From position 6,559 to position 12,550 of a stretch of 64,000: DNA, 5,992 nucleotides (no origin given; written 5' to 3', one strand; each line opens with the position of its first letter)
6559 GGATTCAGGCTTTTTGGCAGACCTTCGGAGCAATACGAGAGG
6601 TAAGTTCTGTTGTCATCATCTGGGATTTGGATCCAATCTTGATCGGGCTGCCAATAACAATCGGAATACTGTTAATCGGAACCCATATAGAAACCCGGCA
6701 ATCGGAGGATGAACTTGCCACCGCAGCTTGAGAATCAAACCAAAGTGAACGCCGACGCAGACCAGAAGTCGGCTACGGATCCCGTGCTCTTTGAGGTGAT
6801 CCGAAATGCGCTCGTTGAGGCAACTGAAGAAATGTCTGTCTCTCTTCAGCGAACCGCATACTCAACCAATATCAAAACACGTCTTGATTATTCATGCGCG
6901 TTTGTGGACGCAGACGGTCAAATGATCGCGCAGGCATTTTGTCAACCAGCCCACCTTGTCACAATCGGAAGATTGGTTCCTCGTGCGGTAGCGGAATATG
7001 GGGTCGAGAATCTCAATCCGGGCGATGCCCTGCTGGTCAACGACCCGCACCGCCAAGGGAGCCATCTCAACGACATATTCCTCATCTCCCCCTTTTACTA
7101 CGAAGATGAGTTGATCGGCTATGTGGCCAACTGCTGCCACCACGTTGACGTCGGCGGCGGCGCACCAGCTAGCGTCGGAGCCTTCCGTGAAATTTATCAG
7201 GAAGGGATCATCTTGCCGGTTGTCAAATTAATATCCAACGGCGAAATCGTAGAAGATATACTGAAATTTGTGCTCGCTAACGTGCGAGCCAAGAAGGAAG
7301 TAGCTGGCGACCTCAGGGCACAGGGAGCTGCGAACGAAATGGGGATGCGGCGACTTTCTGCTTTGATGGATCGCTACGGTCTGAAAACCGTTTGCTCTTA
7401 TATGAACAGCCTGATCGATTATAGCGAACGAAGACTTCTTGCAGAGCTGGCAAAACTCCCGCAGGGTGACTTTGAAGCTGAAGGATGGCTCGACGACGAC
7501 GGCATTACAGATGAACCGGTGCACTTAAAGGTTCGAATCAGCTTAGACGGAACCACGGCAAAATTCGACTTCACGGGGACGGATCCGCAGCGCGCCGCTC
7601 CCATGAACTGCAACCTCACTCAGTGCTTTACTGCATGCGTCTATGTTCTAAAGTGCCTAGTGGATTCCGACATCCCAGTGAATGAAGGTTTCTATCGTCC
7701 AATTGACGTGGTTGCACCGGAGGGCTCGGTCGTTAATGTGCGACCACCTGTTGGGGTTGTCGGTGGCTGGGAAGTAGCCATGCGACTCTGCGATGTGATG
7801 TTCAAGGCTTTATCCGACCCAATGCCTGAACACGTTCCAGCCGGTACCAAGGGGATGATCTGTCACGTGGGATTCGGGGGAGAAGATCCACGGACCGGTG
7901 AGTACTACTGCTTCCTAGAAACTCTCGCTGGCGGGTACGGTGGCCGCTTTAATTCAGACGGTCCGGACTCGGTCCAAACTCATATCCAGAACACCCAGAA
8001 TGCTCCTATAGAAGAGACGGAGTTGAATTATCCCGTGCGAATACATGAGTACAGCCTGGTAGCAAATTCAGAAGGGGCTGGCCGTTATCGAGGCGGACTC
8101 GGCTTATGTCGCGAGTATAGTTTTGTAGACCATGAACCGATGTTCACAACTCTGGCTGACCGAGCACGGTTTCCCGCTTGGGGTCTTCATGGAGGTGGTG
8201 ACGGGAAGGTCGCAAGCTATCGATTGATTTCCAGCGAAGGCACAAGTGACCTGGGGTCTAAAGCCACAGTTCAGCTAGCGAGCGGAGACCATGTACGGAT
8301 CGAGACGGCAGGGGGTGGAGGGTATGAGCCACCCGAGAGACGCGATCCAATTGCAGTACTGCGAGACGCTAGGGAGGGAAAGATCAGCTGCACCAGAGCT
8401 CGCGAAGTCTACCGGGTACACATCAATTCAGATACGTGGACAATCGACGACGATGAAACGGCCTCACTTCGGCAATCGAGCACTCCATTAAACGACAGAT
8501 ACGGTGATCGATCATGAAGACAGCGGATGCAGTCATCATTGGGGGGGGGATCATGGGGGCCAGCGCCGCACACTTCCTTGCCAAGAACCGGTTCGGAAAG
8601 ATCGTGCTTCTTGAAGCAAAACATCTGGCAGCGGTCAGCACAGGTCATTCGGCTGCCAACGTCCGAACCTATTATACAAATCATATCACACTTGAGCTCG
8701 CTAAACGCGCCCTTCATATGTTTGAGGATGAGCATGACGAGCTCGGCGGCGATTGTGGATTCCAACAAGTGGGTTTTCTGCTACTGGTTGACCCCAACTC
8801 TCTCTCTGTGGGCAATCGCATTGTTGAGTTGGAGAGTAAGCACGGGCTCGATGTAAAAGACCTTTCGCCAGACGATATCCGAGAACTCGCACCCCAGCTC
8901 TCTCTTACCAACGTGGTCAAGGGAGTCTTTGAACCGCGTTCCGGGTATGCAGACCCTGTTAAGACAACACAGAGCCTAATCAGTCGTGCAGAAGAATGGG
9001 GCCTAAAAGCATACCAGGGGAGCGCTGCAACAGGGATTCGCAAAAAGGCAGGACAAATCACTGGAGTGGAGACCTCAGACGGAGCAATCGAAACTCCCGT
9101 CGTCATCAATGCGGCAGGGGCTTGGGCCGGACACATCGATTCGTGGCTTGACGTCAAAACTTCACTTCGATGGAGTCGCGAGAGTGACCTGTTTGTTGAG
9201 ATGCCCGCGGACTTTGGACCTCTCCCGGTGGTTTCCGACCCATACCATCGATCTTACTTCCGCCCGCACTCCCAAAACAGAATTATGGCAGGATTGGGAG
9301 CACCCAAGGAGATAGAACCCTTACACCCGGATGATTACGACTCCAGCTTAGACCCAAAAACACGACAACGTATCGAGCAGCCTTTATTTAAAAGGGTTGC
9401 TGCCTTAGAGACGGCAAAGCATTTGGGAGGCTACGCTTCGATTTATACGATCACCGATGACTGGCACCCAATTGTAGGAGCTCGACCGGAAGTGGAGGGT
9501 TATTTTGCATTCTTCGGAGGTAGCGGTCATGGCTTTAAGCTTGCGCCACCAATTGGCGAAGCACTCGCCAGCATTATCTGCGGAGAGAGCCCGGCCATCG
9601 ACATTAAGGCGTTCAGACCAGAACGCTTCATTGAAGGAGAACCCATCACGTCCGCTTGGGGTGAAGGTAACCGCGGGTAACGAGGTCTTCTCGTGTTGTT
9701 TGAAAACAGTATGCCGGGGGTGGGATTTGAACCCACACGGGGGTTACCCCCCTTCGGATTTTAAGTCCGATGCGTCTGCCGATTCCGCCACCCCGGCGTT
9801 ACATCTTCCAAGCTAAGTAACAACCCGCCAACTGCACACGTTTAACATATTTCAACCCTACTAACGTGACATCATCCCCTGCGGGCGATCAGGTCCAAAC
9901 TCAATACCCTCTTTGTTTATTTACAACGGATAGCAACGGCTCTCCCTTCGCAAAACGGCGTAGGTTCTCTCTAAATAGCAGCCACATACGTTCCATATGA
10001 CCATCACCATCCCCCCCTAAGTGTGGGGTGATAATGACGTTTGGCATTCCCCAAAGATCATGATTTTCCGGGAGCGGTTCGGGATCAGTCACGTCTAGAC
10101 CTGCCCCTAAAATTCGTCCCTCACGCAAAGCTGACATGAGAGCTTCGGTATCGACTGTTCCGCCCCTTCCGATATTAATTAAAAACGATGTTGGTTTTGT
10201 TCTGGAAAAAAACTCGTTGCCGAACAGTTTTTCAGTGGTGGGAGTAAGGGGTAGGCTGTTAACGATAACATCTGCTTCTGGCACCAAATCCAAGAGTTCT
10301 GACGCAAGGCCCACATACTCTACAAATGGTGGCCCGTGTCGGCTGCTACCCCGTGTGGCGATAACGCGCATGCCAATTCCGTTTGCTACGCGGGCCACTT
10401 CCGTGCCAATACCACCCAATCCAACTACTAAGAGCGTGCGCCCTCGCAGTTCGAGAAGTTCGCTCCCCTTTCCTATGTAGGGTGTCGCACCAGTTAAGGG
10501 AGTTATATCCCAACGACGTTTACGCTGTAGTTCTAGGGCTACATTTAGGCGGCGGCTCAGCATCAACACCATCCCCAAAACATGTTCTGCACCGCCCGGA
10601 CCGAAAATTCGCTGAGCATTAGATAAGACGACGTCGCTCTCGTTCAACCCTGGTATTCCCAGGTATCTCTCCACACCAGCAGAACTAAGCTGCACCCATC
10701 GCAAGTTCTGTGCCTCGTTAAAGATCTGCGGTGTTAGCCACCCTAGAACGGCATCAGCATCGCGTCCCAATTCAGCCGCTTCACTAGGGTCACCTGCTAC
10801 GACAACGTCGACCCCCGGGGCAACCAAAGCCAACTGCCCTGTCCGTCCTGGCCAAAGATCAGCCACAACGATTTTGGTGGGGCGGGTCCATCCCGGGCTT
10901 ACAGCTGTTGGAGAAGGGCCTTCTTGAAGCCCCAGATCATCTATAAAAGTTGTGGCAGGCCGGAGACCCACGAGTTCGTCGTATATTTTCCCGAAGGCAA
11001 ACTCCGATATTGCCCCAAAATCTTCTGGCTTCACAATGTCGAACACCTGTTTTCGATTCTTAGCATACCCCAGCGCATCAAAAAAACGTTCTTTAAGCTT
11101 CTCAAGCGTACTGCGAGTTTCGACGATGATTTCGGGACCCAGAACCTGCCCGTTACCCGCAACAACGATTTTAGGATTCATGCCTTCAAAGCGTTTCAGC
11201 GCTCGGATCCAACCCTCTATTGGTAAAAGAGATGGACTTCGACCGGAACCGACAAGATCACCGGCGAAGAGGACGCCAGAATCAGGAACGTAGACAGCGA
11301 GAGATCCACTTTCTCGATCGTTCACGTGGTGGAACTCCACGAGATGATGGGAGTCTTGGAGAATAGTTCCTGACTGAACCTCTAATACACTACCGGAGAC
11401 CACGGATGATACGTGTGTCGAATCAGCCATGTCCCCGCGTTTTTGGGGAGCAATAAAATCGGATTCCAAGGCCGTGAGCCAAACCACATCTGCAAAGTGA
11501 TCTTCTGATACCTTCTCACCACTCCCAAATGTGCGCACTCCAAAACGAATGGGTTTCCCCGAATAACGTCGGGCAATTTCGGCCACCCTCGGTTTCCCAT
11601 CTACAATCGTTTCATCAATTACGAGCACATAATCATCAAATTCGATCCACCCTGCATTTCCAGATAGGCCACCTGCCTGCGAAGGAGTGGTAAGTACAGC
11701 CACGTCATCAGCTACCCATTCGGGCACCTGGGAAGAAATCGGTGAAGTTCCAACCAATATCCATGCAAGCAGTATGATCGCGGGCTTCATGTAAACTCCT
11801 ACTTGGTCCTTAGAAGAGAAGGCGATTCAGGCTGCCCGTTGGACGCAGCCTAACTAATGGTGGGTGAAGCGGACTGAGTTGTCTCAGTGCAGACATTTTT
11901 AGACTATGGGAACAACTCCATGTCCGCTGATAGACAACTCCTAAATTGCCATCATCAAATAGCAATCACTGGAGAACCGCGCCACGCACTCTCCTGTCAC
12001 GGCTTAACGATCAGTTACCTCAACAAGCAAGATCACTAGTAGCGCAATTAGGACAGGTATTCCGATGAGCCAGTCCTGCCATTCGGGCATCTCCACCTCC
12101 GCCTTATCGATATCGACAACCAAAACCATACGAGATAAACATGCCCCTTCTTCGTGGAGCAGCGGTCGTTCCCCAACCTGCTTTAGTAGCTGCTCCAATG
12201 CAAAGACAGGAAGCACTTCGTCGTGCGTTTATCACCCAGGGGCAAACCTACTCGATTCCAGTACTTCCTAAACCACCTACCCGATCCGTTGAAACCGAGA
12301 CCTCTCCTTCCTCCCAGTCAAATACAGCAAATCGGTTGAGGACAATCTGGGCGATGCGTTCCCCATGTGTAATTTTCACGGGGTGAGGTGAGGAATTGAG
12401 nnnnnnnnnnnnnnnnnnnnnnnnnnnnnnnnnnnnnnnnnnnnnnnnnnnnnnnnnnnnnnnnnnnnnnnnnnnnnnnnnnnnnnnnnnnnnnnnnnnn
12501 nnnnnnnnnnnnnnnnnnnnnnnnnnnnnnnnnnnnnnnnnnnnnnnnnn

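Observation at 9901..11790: Exported fusion of a metal-motif-degenerate MBL-like domain to an NAD-dependent D-2-hydroxyacid dehydrogenase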

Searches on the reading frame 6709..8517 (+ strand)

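Call 43: search_protein_families(library=pfam, proteins=[window:6709-8517:+], max_evalue=0.00001)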
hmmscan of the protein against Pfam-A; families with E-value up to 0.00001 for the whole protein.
window:6709-8517:+ (602 aa): 1 family
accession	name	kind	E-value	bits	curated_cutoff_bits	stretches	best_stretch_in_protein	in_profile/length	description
PF02538.19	Hydantoinase_B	-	5.9e-177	589.7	26.8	1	24-539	1-516/519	Hydantoinase B/oxoprolinase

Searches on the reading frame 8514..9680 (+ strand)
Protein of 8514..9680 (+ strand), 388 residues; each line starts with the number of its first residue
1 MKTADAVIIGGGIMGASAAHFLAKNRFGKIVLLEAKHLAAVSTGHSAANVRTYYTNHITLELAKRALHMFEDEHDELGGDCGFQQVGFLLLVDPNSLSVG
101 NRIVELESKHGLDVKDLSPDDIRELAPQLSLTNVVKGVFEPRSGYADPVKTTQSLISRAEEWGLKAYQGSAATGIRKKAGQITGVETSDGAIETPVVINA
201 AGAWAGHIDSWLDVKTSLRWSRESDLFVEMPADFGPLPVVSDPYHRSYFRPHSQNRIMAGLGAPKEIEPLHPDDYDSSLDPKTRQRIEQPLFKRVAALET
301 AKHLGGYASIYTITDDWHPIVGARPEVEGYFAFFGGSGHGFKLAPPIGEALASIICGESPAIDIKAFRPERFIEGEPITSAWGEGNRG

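Call 43: search_protein_families(library=pfam, proteins=[window:8514-9680:+], max_evalue=0.00001)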
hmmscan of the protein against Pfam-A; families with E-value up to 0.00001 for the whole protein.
window:8514-9680:+ (388 aa): 2 families
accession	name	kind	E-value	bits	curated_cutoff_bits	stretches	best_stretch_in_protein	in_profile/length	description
PF01266.30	DAO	-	7e-58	197.3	27.9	1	5-353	1-352/353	FAD dependent oxidoreductase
PF13450.12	NAD_binding_8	-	2.5e-07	31.3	21.9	0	8-37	1-29/68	NAD(P)-binding Rossmann-like domain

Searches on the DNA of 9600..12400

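Call 40: search_rna_families(source=window, start=9600, end=12400, threshold=evalue, max_evalue=1)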
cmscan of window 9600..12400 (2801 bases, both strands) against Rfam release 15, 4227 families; matches with E-value up to 1: 2.
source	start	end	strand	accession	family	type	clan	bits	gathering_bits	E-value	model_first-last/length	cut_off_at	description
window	9712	9797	-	RF00005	tRNA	Gene; tRNA;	CL00001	64.9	29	3.4e-13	1-71/71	no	tRNA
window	10679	10729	-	RF00593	snoU83B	Gene; snRNA; snoRNA; CD-box;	-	21.3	35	0.3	1-94/94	no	Small nucleolar RNA U83B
